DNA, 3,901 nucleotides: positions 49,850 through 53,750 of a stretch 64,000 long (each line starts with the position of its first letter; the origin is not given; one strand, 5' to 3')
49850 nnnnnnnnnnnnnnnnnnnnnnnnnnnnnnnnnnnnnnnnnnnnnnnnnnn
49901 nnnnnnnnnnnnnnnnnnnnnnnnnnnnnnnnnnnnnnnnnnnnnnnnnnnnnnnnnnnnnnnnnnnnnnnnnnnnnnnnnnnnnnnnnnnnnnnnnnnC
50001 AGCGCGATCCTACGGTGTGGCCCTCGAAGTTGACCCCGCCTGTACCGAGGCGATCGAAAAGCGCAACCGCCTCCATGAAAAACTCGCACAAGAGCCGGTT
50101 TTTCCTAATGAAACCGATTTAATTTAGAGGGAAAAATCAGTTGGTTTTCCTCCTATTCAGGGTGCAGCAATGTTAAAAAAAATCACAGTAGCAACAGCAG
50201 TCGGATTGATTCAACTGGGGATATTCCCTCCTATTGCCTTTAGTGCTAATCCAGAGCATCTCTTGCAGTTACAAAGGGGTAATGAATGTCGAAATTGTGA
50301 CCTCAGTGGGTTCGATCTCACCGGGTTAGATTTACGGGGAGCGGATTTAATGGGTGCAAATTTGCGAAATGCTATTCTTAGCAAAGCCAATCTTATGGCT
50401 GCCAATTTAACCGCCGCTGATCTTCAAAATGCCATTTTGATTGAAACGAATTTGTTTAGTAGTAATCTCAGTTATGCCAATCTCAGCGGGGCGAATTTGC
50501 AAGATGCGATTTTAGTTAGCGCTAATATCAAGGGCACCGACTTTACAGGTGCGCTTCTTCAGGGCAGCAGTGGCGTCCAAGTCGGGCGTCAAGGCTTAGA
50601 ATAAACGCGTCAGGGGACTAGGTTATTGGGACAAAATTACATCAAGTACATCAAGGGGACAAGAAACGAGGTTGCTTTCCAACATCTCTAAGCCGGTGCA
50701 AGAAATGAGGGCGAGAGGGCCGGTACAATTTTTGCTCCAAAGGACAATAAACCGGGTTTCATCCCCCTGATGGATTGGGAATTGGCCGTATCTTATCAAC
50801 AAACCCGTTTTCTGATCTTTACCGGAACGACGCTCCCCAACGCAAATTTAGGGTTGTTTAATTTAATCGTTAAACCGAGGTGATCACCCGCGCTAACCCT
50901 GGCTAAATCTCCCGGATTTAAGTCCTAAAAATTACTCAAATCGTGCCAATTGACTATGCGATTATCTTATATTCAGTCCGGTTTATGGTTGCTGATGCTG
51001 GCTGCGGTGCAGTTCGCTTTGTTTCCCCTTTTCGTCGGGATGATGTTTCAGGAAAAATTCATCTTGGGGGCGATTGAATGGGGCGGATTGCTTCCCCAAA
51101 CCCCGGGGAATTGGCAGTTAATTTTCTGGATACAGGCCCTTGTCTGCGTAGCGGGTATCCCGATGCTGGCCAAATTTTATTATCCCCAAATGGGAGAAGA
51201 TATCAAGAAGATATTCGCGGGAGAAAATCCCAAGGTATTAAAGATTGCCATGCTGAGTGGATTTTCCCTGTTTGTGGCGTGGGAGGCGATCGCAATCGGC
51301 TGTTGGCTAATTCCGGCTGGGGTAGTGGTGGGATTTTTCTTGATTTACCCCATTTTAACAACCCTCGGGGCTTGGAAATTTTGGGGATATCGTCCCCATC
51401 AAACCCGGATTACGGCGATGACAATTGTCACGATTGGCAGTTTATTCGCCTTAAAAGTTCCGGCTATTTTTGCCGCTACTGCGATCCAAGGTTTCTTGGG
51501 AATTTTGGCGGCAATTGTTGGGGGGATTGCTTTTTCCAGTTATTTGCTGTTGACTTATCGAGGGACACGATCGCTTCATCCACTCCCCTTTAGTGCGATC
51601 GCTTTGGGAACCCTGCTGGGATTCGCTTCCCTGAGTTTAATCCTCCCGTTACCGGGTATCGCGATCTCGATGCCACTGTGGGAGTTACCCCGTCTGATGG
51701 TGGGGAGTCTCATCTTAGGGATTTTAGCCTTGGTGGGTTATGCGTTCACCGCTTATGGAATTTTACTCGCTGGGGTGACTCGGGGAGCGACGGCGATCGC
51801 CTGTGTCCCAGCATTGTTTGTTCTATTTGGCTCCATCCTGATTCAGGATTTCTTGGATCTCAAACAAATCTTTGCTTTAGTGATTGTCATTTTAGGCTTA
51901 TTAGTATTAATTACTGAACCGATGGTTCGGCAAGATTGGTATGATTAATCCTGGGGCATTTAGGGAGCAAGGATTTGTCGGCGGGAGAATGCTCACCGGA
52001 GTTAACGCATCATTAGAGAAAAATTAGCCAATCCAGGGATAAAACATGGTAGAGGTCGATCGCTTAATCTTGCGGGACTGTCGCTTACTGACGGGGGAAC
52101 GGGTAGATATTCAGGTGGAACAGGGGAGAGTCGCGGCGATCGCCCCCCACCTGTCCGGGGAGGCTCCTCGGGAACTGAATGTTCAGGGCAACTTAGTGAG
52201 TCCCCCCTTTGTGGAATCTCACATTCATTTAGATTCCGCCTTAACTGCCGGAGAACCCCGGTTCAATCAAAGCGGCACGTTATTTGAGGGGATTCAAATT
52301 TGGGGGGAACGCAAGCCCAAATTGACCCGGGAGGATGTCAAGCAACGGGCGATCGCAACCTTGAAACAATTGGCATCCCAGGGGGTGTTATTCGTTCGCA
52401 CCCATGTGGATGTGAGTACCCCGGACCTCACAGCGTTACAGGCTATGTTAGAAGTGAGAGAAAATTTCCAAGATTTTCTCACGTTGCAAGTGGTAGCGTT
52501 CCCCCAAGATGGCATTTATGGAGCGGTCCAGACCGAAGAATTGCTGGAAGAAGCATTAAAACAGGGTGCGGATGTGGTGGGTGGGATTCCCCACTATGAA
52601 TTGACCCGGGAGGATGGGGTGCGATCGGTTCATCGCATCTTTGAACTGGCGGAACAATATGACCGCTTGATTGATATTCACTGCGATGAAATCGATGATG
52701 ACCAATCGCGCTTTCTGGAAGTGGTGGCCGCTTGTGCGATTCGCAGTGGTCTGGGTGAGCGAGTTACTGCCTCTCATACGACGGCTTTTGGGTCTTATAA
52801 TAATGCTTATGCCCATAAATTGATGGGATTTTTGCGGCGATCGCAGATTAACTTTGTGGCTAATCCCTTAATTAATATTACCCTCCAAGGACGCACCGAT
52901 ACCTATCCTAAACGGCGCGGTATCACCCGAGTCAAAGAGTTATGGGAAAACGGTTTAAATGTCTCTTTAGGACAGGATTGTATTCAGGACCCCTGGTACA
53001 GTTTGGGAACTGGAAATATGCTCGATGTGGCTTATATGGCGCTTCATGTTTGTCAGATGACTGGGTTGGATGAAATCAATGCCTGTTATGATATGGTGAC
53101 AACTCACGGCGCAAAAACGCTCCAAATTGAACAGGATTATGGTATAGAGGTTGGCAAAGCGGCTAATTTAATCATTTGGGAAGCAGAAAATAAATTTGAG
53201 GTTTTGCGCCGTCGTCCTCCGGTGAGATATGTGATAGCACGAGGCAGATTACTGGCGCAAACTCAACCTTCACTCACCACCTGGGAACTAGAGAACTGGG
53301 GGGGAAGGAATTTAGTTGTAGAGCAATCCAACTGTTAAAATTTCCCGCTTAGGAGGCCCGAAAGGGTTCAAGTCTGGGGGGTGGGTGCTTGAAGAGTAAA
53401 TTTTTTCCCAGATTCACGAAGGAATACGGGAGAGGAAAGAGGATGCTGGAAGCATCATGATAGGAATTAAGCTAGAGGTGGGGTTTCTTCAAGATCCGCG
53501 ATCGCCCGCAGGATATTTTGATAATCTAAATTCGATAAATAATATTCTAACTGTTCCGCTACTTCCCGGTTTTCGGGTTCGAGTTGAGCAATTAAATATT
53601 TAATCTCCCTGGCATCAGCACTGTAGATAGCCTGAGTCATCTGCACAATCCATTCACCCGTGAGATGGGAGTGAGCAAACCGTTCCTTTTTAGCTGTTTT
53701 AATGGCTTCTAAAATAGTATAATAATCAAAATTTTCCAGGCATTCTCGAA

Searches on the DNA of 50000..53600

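Call 22: search_rna_families(source=window, start=50000, end=53600, threshold=evalue, max_evalue=1)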
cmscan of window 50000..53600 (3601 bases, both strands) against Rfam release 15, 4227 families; matches with E-value up to 1: 0.
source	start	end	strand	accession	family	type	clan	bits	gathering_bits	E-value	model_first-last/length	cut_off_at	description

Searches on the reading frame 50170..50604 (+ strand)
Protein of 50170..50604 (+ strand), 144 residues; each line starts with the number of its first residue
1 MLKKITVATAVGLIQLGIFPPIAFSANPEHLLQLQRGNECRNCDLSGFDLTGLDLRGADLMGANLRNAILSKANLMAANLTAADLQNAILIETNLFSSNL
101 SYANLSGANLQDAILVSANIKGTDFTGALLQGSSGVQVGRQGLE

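Call 85: search_protein_families(library=pfam, proteins=[window:50170-50604:+], max_evalue=0.001)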
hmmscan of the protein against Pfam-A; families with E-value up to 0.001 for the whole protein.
window:50170-50604:+ (144 aa): 3 families
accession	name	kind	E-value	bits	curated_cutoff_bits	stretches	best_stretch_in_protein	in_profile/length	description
PF00805.28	Pentapeptide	-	3.9e-36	122.6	20.2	4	73-112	1-40/40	Pentapeptide repeats (8 copies)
PF13599.13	Pentapeptide_4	-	8e-11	42.3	38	1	78-132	11-65/78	Pentapeptide repeat region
PF13576.12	Pentapeptide_3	-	0.00088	19.9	27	0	99-99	11-11/48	Pentapeptide repeats (9 copies)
